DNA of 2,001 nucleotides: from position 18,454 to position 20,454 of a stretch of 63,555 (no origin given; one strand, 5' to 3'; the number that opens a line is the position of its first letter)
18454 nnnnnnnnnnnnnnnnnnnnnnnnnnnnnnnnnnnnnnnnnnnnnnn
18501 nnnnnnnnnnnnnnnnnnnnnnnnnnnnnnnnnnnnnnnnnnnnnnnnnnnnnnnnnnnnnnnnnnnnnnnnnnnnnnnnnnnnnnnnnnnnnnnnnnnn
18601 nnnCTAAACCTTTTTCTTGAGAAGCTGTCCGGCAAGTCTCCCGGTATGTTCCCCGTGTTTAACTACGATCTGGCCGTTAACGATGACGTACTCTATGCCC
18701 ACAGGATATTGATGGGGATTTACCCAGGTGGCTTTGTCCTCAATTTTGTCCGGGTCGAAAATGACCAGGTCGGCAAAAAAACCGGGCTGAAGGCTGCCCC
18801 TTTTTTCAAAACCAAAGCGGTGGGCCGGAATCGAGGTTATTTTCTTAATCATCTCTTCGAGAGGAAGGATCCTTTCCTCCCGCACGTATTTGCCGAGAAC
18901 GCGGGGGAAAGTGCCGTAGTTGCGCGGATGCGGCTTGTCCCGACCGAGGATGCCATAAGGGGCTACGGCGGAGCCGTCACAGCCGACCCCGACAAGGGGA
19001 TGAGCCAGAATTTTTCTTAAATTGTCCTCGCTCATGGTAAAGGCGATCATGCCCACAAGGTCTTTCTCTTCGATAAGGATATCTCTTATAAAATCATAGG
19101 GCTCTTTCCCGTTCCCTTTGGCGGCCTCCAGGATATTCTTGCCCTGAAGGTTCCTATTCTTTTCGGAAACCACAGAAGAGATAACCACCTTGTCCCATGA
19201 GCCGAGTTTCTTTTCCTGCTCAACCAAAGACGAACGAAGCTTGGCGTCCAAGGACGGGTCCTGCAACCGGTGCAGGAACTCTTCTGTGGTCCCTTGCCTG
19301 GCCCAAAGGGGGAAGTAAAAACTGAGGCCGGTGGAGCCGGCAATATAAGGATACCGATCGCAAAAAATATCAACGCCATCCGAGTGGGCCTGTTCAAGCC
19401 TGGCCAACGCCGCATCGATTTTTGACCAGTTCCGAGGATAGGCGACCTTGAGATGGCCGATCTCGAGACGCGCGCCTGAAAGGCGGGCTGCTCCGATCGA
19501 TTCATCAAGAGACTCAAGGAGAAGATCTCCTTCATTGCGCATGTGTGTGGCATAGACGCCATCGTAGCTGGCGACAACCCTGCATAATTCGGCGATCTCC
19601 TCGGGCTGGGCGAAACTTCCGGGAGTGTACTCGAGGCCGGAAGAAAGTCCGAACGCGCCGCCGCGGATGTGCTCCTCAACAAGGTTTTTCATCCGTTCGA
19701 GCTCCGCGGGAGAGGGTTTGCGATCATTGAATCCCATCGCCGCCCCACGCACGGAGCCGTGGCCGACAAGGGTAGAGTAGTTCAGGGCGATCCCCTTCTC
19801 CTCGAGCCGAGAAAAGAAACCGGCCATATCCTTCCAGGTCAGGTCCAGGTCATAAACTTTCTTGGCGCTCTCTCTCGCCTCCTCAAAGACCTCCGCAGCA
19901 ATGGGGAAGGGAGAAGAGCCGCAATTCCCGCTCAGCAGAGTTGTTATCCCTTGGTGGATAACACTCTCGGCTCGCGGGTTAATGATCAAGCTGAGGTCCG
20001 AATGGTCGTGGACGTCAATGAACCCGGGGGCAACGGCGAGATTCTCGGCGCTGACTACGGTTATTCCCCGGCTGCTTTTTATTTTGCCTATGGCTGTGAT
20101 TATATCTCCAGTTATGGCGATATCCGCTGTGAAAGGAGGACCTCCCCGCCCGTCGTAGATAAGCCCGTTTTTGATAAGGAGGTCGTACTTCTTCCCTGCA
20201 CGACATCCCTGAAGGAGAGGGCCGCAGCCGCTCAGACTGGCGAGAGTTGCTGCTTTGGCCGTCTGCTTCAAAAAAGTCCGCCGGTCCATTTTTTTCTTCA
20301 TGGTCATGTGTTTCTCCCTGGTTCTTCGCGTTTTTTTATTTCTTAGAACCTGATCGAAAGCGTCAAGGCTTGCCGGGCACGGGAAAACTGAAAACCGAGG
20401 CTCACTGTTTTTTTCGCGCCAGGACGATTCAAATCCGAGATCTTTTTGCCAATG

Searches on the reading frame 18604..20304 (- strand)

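Call 61: search_protein_families(library=pfam, proteins=[window:18604-20304:-], max_evalue=0.00001)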
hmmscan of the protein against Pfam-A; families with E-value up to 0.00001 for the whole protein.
window:18604-20304:- (566 aa): 2 families
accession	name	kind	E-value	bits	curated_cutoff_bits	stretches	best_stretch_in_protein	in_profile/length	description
PF07969.17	Amidohydro_3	-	5.8e-23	82.5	29.7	2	457-548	381-472/472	Amidohydrolase family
PF01979.26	Amidohydro_1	-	3.1e-12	46.9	25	1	473-547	275-345/345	Amidohydrolase family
